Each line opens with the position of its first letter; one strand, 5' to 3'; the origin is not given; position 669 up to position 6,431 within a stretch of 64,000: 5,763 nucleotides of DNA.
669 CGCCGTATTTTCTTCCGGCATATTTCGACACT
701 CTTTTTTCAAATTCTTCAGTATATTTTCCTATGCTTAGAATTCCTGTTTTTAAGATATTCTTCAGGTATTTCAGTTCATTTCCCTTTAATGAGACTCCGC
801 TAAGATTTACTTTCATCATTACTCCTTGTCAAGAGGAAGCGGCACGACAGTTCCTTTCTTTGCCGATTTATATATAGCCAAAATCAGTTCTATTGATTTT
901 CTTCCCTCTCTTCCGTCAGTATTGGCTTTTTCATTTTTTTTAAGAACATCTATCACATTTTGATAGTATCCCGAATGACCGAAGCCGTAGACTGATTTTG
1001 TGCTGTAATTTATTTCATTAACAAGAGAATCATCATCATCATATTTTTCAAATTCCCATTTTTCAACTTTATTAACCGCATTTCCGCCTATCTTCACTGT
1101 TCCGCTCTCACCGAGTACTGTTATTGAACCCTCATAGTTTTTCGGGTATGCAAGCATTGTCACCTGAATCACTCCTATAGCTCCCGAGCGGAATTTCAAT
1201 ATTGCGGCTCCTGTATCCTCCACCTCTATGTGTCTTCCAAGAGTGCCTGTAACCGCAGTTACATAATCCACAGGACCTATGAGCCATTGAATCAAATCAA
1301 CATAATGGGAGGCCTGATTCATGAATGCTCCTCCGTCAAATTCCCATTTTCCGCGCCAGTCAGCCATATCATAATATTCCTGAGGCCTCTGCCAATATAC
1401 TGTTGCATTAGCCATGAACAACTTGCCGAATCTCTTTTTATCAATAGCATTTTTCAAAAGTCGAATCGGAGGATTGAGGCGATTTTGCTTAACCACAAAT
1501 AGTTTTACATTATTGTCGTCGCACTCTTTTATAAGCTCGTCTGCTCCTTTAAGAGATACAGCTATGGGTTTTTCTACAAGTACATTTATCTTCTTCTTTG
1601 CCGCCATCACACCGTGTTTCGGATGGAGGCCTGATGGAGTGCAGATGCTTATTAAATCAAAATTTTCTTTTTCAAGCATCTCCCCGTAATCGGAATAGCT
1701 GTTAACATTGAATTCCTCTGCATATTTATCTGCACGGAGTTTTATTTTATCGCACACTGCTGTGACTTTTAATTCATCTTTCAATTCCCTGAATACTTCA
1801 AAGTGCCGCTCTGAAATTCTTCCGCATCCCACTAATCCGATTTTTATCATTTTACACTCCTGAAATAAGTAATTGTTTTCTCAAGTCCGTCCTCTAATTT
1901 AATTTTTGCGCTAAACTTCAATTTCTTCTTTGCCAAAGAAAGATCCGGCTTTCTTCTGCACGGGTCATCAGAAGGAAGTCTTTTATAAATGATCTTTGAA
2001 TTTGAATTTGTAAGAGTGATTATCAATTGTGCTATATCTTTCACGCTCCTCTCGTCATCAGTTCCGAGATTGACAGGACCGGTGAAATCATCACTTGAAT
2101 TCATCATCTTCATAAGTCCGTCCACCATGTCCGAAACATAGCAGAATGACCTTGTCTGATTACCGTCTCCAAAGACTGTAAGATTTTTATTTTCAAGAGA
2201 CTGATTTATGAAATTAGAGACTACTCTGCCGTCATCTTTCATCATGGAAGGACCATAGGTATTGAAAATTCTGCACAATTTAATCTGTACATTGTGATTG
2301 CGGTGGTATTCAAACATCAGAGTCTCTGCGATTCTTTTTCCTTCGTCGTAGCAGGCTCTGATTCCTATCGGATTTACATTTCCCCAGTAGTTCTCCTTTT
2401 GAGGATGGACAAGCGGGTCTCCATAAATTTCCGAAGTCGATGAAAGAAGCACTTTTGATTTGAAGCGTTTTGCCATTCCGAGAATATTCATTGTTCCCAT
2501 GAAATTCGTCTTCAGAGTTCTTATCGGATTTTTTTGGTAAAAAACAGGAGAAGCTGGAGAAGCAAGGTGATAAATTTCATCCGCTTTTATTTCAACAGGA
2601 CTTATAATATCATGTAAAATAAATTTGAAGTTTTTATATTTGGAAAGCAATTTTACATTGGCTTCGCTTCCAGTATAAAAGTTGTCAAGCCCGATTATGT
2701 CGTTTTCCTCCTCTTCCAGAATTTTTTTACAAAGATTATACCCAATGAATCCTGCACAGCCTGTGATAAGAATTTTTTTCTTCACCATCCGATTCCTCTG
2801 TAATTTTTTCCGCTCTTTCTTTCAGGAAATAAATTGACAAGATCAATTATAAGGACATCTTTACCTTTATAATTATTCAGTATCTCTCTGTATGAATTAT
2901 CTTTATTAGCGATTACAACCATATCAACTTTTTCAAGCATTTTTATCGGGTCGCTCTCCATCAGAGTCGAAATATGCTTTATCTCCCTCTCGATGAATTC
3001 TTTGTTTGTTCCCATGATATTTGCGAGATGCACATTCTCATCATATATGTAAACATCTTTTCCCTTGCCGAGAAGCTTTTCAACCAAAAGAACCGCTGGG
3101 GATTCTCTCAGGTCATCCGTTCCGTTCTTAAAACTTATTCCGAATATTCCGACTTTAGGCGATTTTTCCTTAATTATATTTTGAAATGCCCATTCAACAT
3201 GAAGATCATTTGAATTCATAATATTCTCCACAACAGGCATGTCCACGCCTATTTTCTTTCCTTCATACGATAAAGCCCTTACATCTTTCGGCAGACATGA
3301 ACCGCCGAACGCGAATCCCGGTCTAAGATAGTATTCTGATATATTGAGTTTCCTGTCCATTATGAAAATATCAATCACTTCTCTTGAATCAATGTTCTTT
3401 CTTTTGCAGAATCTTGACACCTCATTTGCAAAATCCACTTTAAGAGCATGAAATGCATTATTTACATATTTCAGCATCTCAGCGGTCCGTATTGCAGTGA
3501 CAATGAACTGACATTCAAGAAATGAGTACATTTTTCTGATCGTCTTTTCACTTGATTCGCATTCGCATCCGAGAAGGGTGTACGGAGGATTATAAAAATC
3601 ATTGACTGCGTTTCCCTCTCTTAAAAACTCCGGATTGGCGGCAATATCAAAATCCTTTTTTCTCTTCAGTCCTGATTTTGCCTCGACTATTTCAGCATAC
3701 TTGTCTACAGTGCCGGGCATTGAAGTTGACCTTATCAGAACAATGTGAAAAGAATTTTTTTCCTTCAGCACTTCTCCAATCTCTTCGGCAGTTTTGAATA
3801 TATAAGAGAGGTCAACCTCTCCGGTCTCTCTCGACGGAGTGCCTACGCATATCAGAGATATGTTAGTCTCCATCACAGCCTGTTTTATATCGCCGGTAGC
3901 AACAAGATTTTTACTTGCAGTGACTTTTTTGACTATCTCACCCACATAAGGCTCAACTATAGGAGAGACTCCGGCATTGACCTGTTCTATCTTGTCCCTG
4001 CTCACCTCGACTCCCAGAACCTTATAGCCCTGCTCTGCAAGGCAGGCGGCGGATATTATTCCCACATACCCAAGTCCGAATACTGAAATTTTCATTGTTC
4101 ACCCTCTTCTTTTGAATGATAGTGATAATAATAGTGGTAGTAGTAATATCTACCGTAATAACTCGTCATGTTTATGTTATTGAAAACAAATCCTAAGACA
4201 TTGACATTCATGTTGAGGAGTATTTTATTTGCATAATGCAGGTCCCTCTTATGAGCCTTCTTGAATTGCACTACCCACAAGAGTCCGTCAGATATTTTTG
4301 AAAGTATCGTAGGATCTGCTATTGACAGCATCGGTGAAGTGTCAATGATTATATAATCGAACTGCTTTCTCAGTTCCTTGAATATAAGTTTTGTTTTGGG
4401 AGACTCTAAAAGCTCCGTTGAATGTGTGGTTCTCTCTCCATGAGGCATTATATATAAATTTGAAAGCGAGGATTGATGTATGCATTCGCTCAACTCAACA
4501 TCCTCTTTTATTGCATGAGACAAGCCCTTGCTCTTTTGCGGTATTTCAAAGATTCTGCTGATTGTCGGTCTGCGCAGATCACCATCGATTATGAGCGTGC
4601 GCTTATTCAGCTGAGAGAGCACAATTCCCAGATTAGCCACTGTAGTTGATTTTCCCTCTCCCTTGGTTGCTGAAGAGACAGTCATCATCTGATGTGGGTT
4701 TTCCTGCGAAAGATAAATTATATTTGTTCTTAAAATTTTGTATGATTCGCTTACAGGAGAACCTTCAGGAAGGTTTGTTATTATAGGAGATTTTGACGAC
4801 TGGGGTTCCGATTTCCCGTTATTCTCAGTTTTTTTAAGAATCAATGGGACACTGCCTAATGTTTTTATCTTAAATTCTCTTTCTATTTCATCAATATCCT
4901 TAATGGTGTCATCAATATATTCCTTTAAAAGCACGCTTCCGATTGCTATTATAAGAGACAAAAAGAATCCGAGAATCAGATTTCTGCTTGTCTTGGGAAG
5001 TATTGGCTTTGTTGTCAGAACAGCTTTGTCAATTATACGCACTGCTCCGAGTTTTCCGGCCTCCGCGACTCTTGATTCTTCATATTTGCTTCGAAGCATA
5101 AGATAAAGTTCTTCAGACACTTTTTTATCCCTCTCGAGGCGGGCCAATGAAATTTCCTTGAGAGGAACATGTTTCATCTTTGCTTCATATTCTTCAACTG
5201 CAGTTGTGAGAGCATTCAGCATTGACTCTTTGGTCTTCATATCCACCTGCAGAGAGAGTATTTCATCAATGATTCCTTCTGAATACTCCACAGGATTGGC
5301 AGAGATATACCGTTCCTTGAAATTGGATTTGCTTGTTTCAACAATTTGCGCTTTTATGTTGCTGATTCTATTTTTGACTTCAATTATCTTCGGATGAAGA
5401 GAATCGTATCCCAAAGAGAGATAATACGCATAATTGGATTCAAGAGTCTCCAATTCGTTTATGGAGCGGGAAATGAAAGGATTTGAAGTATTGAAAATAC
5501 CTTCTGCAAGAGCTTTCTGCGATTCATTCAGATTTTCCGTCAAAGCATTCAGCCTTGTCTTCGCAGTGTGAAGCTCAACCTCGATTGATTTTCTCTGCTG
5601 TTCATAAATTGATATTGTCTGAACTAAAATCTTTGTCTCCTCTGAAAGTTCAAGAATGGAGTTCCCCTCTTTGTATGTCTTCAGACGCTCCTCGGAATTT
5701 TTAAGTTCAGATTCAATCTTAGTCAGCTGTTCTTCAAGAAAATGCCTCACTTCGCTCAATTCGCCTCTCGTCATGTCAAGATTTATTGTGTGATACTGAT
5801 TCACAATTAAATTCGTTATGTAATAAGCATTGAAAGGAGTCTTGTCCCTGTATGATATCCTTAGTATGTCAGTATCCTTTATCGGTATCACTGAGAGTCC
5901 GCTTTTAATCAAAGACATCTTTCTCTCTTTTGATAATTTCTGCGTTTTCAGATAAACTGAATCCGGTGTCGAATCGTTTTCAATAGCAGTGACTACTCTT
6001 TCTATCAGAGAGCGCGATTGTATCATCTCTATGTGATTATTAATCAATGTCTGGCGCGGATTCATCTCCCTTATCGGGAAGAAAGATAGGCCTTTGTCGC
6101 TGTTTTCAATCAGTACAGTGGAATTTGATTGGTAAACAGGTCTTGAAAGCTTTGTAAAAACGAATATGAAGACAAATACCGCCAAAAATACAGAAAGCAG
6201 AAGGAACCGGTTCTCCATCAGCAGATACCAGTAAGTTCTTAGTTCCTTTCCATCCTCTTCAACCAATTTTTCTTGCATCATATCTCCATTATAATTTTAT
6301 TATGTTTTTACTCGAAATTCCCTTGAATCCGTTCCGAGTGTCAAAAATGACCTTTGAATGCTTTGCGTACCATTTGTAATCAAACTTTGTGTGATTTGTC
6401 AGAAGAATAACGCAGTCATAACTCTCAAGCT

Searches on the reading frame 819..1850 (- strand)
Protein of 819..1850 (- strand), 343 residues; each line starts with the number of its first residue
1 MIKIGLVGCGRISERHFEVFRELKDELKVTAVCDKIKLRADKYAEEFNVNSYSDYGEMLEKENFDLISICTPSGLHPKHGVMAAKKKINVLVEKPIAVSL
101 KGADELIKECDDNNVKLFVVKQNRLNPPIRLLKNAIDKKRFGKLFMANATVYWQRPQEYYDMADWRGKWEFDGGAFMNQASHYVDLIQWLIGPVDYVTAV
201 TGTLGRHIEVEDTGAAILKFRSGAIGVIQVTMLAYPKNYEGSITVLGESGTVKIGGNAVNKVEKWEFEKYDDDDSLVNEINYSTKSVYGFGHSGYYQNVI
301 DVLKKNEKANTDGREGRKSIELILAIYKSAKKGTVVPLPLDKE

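Call 50: search_protein_families(library=pfam, proteins=[window:819-1850:-], max_evalue=0.0001)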
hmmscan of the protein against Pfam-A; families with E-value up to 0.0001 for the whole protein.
window:819-1850:- (343 aa): 3 families
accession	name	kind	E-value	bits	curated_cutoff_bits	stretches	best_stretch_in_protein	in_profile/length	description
PF02894.22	GFO_IDH_MocA_C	-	2.7e-33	116.1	22.9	1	133-338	1-218/218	Oxidoreductase family, C-terminal alpha/beta domain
PF22725.1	GFO_IDH_MocA_C3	-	3.4e-30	105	27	1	130-252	2-123/124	GFO/IDH/MocA C-terminal domain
PF01408.29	GFO_IDH_MocA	-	1.3e-29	103.8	24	1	2-119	1-118/120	Oxidoreductase family, NAD-binding Rossmann fold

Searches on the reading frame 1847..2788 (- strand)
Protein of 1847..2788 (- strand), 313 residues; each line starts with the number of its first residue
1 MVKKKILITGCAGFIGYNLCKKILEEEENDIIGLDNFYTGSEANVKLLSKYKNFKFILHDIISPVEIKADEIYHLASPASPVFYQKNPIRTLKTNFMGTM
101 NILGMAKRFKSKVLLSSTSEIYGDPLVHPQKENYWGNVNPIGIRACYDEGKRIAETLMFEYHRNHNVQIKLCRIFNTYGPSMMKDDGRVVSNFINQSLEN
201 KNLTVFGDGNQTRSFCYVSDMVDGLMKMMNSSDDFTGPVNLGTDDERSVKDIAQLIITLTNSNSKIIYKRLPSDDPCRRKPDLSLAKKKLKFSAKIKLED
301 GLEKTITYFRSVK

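Call 5: search_protein_families(library=pfam, proteins=[window:1847-2788:-], max_evalue=0.01)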
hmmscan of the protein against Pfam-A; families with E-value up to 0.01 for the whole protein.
window:1847-2788:- (313 aa): 6 families
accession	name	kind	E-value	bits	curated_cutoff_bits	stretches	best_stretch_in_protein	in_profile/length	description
PF01370.27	Epimerase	-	5.1e-44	150.9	20.9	1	6-235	1-231/240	NAD dependent epimerase/dehydratase family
PF16363.11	GDP_Man_Dehyd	-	3.9e-41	142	27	1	7-305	1-332/332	GDP-mannose 4,6 dehydratase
PF02719.21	Polysacc_synt_2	-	2.4e-10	40.5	20.2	1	6-112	1-121/293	Polysaccharide biosynthesis protein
PF01073.25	3Beta_HSD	-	6.2e-10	39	22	1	7-222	1-222/280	3-beta hydroxysteroid dehydrogenase/isomerase family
PF07993.18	NAD_binding_4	-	1.9e-07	30.9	20.1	1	70-178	90-208/258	Male sterility protein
PF04321.23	RmlD_sub_bind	-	0.0001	22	27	1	5-267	2-238/287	RmlD substrate binding domain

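Call 6: search_protein_families(library=ncbifam, proteins=[window:1847-2788:-], max_evalue=0.01)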
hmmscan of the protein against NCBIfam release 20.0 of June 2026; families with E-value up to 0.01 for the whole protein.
window:1847-2788:- (313 aa): 25 families
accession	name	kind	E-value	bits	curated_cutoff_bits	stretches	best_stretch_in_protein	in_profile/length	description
TIGR01181.1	dTDP_gluc_dehyt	equivalog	3.4e-35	121.6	365.1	1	5-310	1-312/321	dTDP-glucose 4,6-dehydratase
NF008872.0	PRK11908.1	equivalog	5.8e-33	114.4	294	1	4-262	2-273/349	bifunctional UDP-4-keto-pentose/UDP-xylose synthase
TIGR04180.1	EDH_00030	hypoth_equivalog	1.2e-32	113.1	475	1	6-268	1-264/297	NAD-dependent 4,6-dehydratase LegB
NF005998.1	PRK08125.1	equivalog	1e-29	103.4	777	1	3-309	315-649/649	bifunctional UDP-4-amino-4-deoxy-L-arabinose formyltransferase/UDP-glucuronic acid oxidase ArnA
TIGR02197.1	heptose_epim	equivalog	7.2e-26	91.1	274.6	1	6-302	1-306/316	ADP-glyceromanno-heptose 6-epimerase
TIGR01179.1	galE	equivalog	5.7e-25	87.8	262.3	1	5-306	1-322/332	UDP-glucose 4-epimerase GalE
NF007490.0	PRK10084.1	subfamily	9.2e-18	64.3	649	1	5-309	2-334/361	dTDP-glucose 4,6-dehydratase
NF007582.0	PRK10217.1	equivalog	1.1e-17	64.2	698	1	4-260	2-270/355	dTDP-glucose 4,6-dehydratase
NF011728.1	PRK15181.1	equivalog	1.2e-17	63.9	760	1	3-309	15-337/348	Vi polysaccharide biosynthesis UDP-N-acetylglucosaminuronic acid C-4 epimerase TviC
NF047922.1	GDPFucSynFcl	equivalog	2.8e-15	56.6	500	1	3-309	2-301/308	GDP-L-fucose synthase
TIGR02622.1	CDP_4_6_dhtase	equivalog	1.6e-13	50.5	278.45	1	3-311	4-332/352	CDP-glucose 4,6-dehydratase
NF041015.1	UDPsulfquin_syn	equivalog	7.9e-13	48.1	575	2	187-262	236-312/384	UDP-sulfoquinovose synthase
NF008360.0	PRK11150.1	equivalog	2.9e-12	46.4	452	1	6-268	2-261/310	ADP-glyceromanno-heptose 6-epimerase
NF047837.1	UDPAcbARedWbcJ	equivalog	1.3e-09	37.5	500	1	146-270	102-225/372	UDP-2-acetamido-2,6-beta-L-arabino-hexul-4-ose reductase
NF007956.0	PRK10675.1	subfamily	1.4e-09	37.5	394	1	5-255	2-275/338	UDP-glucose 4-epimerase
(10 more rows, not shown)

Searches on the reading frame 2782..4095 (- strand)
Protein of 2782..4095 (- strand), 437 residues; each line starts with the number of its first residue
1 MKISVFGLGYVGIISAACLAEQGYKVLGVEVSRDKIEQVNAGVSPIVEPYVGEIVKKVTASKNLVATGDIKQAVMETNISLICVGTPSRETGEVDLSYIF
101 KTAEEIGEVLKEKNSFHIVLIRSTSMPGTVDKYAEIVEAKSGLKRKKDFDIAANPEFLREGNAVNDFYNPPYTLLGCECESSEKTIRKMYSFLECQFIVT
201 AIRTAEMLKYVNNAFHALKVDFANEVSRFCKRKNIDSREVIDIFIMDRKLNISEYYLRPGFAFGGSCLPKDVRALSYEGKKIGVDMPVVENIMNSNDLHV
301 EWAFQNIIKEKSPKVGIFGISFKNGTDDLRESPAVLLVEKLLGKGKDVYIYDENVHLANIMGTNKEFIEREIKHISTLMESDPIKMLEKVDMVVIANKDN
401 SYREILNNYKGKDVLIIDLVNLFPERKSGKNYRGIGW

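Call 5: search_protein_families(library=pfam, proteins=[window:2782-4095:-], max_evalue=0.01)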
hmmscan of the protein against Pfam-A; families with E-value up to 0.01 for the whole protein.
window:2782-4095:- (437 aa): 5 families
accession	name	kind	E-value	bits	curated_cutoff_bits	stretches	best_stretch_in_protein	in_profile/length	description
PF03721.20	UDPG_MGDP_dh_N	-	2.4e-53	181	27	1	1-188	1-186/187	UDP-glucose/GDP-mannose dehydrogenase family, NAD binding domain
PF00984.24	UDPG_MGDP_dh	-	7e-29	100.2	25.4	1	203-297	1-93/94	UDP-glucose/GDP-mannose dehydrogenase family, central domain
PF03720.21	UDPG_MGDP_dh_C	-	9.3e-16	58.5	30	1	316-423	1-101/103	UDP-glucose/GDP-mannose dehydrogenase family, UDP binding domain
PF01210.29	NAD_Gly3P_dh_N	-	6e-05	23.5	23.1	1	2-86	1-79/158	NAD-dependent glycerol-3-phosphate dehydrogenase N-terminus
PF02558.23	ApbA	-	0.0029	17.7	22.2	0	3-63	1-59/150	Ketopantoate reductase PanE/ApbA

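Call 6: search_protein_families(library=ncbifam, proteins=[window:2782-4095:-], max_evalue=0.01)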
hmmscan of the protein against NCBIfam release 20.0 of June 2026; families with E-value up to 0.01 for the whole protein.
window:2782-4095:- (437 aa): 12 families
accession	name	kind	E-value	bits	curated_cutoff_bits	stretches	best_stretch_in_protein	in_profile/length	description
TIGR03026.1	NDP-sugDHase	subfamily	1.7e-116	389.4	189.8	1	1-418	1-410/413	nucleotide sugar dehydrogenase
NF041297.1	UDPGDh_AglM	equivalog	1.3e-88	297.8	670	1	1-353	1-357/429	UDP-glucose 6-dehydrogenase AglM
NF047673.2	TeichurnBiosyTuaD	equivalog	8.4e-76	255.8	700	1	2-392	3-389/439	UDP-glucose 6-dehydrogenase TuaD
NF040825.1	UDPMaNacDH_Arch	equivalog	1.2e-55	189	750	1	1-356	1-352/418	UDP-N-acetyl-D-mannosamine dehydrogenase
NF008286.0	PRK11064.1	equivalog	4.8e-47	160.5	459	1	2-407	5-404/420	UDP-N-acetyl-D-mannosamine dehydrogenase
NF011631.0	PRK15057.1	equivalog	1.3e-30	106.8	757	1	1-359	1-343/388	UDP-glucose 6-dehydrogenase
NF011729.0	PRK15182.1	equivalog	1e-20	73.9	592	1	2-357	8-359/425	Vi polysaccharide biosynthesis UDP-N-acetylglucosamine C-6 dehydrogenase TviB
NF000941.0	PRK00094.1-3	equivalog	8.3e-06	25.3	423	1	2-88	3-83/336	NAD(P)H-dependent glycerol-3-phosphate dehydrogenase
NF000942.0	PRK00094.1-4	subfamily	0.00085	18.6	257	0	1-93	3-87/334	NAD(P)H-dependent glycerol-3-phosphate dehydrogenase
TIGR00745.1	apbA_panE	subfamily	0.00088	18.6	141.35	0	2-44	1-43/305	2-dehydropantoate 2-reductase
TIGR02494.1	PFLE_PFLC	subfamily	0.0019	17.5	174.35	1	205-298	138-232/293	glycyl-radical enzyme activating protein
NF005089.0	PRK06522.1-4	subfamily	0.0056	16.1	223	0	339-408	17-86/326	2-dehydropantoate 2-reductase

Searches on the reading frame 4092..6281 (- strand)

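Call 5: search_protein_families(library=pfam, proteins=[window:4092-6281:-], max_evalue=0.01)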
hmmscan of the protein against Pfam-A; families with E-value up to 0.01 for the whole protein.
window:4092-6281:- (729 aa): 7 families
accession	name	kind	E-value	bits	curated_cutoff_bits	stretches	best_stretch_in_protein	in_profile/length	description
PF13807.11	GNVR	-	8.2e-18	64.6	27.7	1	379-454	7-81/82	G-rich domain on putative tyrosine kinase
PF13614.12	AAA_31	-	9.6e-17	61.9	27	1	534-674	5-150/177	AAA domain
PF10609.15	ParA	-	3.4e-11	43.5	27.1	1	531-702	4-174/246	NUBPL iron-transfer P-loop NTPase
PF02706.20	Wzz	-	1.7e-08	35.1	25.5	1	14-98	5-89/91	Chain length determinant protein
PF01656.29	CbiA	-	3.1e-06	27.6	25.4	1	536-704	4-84/125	CobQ/CobB/MinD/ParA nucleotide binding domain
PF06564.18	CBP_BcsQ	-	4.9e-05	23.4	21.3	1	533-677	4-151/234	Cellulose biosynthesis protein BcsQ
PF09140.17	MipZ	-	0.0021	17.8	20.7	1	537-649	7-108/262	ATPase MipZ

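Call 6: search_protein_families(library=ncbifam, proteins=[window:4092-6281:-], max_evalue=0.01)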
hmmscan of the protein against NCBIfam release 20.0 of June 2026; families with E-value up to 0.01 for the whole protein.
window:4092-6281:- (729 aa): 19 families
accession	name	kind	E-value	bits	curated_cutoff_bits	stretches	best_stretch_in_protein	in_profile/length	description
NF008568.0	PRK11519.1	equivalog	6.1e-54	183.4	1068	2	360-723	353-719/720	tyrosine-protein kinase Wzc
NF007350.0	PRK09841.1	equivalog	5.3e-51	173.6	1248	2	371-725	364-726/726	tyrosine-protein kinase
TIGR01005.1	eps_transp_fam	subfamily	5.5e-50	170.3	411.7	2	117-722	134-736/754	exopolysaccharide transport protein family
TIGR03007.1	pepcterm_ChnLen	equivalog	4.1e-48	163.8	278.85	1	13-489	2-471/498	XrtA system polysaccharide chain length determinant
TIGR01007.1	eps_fam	subfamily_domain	1.1e-46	159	108.05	1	512-715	1-203/204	polysaccharide biosynthesis tyrosine autokinase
TIGR03018.1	pepcterm_TyrKin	hypoth_equivalog_domain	6.4e-36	123.6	230.65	1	505-700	6-206/207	XrtA-associated tyrosine autokinase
TIGR03029.1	EpsG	equivalog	3.5e-27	95.2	313.8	1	501-701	74-273/274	chain length determinant protein tyrosine kinase EpsG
TIGR03017.1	EpsF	equivalog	1.6e-18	66.7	422.75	1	21-477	10-442/444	chain length determinant protein EpsF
TIGR01006.1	polys_exp_MPA1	subfamily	1.1e-17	64.2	296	2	405-479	148-222/226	CspC family polysaccharide chain length determinant protein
TIGR01969.1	minD_arch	subfamily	1.3e-15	57.3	201.75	1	532-705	2-172/251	cell division ATPase MinD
TIGR01968.1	minD_bact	equivalog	7e-11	42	212.9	1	531-648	2-119/261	septum site-determining protein MinD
TIGR03371.1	cellulose_yhjQ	equivalog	1.3e-07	31.4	157.85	1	532-704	3-179/246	cellulose biosynthesis protein BcsQ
NF041136.1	MrpORP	equivalog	3.4e-07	29.9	450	1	531-701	6-176/365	iron-sulfur cluster carrier protein MrpORP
NF041283.1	PrgP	equivalog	1.9e-05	24.2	400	1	538-655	9-138/297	ParA superfamily DNA segregation protein PrgP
NF008079.0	PRK10818.1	equivalog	3.1e-05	23.4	508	1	532-649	4-122/270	septum site-determining protein MinD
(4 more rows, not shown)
